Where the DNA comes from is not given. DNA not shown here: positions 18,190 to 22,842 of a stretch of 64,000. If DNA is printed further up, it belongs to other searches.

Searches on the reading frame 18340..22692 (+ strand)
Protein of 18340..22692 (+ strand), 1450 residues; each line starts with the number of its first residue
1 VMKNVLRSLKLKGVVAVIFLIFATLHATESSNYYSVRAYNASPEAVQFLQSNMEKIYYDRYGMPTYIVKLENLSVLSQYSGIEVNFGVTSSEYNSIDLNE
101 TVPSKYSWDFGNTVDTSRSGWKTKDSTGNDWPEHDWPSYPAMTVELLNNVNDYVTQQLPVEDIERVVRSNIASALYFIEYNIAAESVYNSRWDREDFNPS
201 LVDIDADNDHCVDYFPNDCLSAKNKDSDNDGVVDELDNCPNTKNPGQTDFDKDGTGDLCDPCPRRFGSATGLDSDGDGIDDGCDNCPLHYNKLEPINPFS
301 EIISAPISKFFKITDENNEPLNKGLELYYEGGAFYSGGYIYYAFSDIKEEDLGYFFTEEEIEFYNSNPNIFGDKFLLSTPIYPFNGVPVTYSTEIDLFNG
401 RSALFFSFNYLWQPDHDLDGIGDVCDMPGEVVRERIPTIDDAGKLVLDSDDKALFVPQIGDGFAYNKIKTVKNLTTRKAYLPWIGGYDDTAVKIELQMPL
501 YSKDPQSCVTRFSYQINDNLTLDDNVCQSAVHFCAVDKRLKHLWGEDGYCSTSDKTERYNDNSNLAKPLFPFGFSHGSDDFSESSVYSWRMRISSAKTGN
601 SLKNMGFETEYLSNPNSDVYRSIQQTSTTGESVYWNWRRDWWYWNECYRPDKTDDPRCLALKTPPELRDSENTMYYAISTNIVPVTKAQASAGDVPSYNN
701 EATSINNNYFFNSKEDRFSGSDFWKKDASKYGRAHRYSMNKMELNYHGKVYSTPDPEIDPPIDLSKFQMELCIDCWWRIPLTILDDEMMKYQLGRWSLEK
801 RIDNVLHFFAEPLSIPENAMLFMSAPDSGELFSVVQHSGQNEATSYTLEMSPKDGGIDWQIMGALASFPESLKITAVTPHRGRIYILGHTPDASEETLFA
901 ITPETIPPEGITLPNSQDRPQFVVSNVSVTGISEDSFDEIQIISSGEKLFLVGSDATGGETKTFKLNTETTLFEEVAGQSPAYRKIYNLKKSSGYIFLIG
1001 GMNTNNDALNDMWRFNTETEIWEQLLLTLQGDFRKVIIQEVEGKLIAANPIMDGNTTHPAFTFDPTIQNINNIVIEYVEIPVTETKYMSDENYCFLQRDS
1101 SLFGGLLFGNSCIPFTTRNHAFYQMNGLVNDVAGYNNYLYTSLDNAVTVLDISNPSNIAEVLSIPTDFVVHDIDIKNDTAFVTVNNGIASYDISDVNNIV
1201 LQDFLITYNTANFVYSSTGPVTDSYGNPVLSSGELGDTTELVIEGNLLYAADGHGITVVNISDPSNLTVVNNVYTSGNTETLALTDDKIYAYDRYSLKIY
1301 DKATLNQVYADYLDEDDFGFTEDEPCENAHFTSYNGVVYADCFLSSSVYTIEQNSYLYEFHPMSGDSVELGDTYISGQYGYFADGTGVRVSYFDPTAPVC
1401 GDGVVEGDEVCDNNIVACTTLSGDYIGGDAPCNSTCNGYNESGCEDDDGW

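Call 3: search_protein_families(library=pfam, proteins=[window:18340-22692:+], max_evalue=0.01)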
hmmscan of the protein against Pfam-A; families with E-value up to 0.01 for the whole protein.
window:18340-22692:+ (1450 aa): 8 families
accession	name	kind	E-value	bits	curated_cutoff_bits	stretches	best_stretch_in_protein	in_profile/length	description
PF08309.17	LVIVD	-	8.2e-09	35.1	20.2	2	1236-1275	2-42/42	LVIVD repeat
PF02412.23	TSP_3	-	1.3e-07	31.6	25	1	219-247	12-36/36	Thrombospondin type 3 repeat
PF13418.12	Kelch_4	-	6.1e-07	29.7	21.6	1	993-1025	12-44/49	Galactose oxidase, central domain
PF24681.1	Kelch_KLHDC2_KLHL20_DRC7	-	1.5e-05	24.9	50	1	943-1025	110-194/221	KLHDC2/KLHL20/DRC7 Kelch-repeats domain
PF01344.31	Kelch_1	-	2.4e-05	24.2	20.1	1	994-1025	12-42/46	Kelch motif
PF13964.12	Kelch_6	-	4.6e-05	23.7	25.3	1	993-1025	11-43/50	Kelch motif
PF13415.12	Kelch_3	-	0.00029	21.4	22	1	994-1025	2-33/48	Galactose oxidase, central domain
PF24981.1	Beta-prop_ATRN-LZTR1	-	0.00077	19.2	50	1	962-1025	16-82/289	Attractin/LZTR1 beta-propeller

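Call 4: search_protein_families(library=ncbifam, proteins=[window:18340-22692:+], max_evalue=0.01)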
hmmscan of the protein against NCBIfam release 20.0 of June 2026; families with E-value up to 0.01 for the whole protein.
window:18340-22692:+ (1450 aa): 2 families
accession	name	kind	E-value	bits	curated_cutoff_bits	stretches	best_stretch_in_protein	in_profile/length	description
NF047638.1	throspo3_MtsC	equivalog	9.3e-10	38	350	1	224-285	64-124/428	cell-cell cohesion MYXO-CTERM protein MtsC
NF045500.1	Omp28_seleno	equivalog_domain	1e-09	38.3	200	1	221-262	269-310/377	Omp28-related selenoprotein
